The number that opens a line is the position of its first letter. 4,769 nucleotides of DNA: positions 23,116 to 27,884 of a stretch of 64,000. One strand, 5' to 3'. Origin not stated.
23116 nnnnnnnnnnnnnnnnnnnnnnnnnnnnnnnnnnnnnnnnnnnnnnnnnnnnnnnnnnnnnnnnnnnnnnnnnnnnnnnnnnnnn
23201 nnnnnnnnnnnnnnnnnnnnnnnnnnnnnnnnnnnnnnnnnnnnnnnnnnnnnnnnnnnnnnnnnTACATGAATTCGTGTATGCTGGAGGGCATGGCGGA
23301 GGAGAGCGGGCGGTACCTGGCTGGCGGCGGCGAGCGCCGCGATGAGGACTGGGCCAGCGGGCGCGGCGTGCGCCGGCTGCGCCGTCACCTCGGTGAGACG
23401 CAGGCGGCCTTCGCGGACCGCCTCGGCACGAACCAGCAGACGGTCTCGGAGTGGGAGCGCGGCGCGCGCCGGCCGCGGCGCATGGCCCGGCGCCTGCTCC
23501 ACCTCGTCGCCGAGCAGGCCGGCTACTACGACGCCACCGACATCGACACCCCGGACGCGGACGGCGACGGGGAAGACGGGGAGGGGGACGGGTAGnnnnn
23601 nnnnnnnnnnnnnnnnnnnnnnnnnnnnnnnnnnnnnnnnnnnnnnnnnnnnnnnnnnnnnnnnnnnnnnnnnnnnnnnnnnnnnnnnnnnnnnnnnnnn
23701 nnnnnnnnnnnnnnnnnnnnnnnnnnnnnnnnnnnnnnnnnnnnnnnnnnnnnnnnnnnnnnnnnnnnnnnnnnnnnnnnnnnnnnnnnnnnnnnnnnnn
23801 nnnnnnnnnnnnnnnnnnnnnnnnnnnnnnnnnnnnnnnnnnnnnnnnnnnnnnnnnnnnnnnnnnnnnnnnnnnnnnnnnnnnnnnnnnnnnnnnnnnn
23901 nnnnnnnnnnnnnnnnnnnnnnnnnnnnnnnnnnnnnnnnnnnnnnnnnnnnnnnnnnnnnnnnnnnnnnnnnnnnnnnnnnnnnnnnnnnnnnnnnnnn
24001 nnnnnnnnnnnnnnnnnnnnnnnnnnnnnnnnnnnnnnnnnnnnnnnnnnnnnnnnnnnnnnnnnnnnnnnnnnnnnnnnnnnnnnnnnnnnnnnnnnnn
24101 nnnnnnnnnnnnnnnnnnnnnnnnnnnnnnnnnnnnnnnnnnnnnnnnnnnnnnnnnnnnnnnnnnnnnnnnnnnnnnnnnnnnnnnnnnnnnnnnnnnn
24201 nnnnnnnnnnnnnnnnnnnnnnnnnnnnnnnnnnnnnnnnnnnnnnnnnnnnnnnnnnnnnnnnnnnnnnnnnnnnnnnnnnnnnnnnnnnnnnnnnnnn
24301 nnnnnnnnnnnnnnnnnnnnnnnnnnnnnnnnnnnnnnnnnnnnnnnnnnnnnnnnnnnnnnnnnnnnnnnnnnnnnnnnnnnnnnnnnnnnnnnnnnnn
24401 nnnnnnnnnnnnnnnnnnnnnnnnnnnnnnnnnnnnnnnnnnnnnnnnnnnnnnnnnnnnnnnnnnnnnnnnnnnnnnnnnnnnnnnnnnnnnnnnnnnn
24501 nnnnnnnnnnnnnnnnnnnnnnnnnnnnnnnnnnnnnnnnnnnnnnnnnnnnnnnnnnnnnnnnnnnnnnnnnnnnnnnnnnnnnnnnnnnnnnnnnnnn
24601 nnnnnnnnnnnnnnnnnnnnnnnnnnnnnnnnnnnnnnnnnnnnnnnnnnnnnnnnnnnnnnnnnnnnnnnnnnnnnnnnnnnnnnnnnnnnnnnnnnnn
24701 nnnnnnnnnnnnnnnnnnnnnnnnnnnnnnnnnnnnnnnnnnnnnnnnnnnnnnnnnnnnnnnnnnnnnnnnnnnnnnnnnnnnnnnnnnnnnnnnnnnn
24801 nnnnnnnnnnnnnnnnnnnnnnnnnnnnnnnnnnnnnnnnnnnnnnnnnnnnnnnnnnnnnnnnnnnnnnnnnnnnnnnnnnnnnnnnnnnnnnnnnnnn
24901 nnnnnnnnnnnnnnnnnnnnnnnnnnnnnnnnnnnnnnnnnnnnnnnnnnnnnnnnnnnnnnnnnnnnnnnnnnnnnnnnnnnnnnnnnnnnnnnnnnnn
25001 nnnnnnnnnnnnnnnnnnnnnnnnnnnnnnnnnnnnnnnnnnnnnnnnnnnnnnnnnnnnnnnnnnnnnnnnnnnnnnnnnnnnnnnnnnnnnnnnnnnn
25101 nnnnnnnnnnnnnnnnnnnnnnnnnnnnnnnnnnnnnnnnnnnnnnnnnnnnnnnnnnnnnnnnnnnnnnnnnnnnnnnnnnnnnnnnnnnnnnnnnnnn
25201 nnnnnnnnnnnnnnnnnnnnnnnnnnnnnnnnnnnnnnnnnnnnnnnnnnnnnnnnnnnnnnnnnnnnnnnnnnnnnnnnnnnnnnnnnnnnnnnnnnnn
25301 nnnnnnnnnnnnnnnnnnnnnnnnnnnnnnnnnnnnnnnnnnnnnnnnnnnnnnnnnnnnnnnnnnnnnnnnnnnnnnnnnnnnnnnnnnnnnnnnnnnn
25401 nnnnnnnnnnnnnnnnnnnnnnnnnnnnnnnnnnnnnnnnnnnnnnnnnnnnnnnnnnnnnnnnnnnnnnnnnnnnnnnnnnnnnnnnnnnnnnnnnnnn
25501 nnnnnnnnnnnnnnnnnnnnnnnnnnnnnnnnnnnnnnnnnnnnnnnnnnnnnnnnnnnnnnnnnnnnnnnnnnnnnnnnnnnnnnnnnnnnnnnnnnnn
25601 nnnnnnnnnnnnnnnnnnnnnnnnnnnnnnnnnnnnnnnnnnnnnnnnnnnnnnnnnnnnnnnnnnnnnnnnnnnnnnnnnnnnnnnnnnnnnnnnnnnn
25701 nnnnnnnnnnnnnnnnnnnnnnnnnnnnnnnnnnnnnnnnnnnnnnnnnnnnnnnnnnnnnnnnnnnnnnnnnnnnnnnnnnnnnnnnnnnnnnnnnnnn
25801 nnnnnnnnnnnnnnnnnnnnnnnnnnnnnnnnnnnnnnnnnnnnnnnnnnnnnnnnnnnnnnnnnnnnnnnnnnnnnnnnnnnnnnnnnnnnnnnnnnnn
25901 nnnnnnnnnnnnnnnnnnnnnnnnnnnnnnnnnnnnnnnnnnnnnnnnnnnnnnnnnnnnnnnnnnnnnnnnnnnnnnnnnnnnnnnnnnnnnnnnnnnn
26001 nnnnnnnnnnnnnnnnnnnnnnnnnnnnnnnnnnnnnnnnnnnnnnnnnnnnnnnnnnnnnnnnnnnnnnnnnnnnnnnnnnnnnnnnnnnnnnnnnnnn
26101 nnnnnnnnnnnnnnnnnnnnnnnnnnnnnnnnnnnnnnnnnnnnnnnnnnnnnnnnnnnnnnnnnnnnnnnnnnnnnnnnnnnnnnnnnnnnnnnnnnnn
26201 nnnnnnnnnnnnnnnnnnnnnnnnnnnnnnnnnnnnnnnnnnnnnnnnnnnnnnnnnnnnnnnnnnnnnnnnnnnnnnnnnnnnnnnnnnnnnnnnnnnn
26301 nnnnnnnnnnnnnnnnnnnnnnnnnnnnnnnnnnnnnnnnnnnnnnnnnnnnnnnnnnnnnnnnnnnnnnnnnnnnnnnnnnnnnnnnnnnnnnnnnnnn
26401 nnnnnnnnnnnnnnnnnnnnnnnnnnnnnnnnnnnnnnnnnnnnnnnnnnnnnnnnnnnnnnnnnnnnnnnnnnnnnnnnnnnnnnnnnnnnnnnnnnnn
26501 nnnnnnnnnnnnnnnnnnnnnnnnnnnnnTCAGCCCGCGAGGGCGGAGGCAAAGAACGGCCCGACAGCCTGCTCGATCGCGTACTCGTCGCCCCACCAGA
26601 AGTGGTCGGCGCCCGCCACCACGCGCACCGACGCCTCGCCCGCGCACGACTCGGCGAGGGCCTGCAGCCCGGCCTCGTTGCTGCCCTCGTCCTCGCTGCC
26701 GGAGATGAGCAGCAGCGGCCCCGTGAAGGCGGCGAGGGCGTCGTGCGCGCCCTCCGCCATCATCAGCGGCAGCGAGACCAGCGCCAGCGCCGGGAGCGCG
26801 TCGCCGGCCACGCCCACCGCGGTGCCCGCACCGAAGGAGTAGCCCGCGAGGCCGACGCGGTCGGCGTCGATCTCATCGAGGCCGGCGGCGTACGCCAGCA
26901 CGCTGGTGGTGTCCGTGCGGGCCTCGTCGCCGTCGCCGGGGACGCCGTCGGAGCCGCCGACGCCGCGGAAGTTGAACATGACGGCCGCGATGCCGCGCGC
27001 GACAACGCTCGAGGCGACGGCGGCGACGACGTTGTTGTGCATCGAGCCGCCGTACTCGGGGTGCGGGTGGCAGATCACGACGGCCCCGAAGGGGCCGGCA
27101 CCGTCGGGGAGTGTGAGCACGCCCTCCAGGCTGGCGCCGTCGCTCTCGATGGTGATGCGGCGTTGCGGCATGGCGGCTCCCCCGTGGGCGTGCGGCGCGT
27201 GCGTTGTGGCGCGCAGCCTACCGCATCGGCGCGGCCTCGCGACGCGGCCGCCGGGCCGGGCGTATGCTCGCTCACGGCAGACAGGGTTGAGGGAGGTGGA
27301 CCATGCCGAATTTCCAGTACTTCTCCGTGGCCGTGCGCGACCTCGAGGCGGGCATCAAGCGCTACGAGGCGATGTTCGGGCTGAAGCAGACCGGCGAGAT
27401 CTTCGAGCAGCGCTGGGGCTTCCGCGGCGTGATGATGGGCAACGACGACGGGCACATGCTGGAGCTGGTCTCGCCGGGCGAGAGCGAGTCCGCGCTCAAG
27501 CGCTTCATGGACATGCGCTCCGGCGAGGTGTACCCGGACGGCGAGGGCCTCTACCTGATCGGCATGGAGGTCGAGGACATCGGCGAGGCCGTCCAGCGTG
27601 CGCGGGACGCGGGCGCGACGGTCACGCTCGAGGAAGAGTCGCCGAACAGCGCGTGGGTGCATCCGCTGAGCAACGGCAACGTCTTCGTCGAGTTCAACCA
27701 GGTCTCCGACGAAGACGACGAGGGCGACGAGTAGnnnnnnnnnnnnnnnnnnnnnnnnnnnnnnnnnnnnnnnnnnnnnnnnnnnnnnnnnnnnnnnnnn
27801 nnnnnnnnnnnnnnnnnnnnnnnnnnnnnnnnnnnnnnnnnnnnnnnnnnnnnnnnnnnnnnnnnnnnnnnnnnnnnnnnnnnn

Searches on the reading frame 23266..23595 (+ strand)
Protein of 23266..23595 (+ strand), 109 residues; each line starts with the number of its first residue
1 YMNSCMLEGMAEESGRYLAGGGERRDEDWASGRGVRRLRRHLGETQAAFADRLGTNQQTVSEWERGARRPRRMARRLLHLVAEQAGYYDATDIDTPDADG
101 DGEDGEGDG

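Call 10: search_protein_families(library=pfam, proteins=[window:23266-23595:+])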
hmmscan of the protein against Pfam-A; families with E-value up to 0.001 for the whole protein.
window:23266-23595:+ (109 aa): 4 families
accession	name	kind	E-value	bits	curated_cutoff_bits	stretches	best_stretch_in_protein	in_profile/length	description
PF01381.28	HTH_3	-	1.1e-07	32.2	23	1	35-70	1-36/55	Helix-turn-helix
PF13560.12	HTH_31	-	2.1e-06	28.4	27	1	32-80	3-53/64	Helix-turn-helix domain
PF22495.2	HTH_92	-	0.00053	19.7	27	1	36-81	1-45/45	RsaL-like HTH domain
PF12844.13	HTH_19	-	0.00065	20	30.2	1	34-81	3-51/64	Helix-turn-helix domain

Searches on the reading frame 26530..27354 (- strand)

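Call 10: search_protein_families(library=pfam, proteins=[window:26530-27354:-])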
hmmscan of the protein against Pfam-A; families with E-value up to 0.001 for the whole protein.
window:26530-27354:- (274 aa): 6 families
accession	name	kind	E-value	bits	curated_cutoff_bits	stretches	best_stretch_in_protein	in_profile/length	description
PF02129.25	Peptidase_S15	-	4.1e-13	50.1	23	1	72-204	1-134/262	X-Pro dipeptidyl-peptidase (S15 family)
PF12146.15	Hydrolase_4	-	5.2e-09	36.2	27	1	88-185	3-96/239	Serine aminopeptidase, S33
PF00561.26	Abhydrolase_1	-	5.2e-07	30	25.8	1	91-185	2-89/245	alpha/beta hydrolase fold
PF20408.4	Abhydrolase_11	-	9.3e-05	22.7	27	1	102-251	12-165/193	Alpha/beta hydrolase domain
PF12697.13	Abhydrolase_6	-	0.00038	21.6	26.3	0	104-194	12-92/217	Alpha/beta hydrolase family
PF06500.17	FrsA-like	-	0.00063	19.1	22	1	68-182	172-282/414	Esterase FrsA-like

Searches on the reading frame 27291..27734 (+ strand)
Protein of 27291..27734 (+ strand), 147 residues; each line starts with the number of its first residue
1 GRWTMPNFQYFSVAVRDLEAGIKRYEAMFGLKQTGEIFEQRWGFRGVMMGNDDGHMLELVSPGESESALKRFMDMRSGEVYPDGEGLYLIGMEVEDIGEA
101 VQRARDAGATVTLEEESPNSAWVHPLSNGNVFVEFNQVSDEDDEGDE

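Call 10: search_protein_families(library=pfam, proteins=[window:27291-27734:+])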
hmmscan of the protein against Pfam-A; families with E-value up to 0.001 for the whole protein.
window:27291-27734:+ (147 aa): 3 families
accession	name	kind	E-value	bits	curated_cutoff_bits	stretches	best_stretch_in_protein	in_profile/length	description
PF13669.12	Glyoxalase_4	-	3.1e-14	53.6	27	1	13-114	5-96/109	Glyoxalase/Bleomycin resistance protein/Dioxygenase superfamily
PF00903.31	Glyoxalase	-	1.1e-09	39.2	20.6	1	9-114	3-98/121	Glyoxalase/Bleomycin resistance protein/Dioxygenase superfamily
PF13468.12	Glyoxalase_3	-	2.4e-06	28.2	25.1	1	13-112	6-107/176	Glyoxalase-like domain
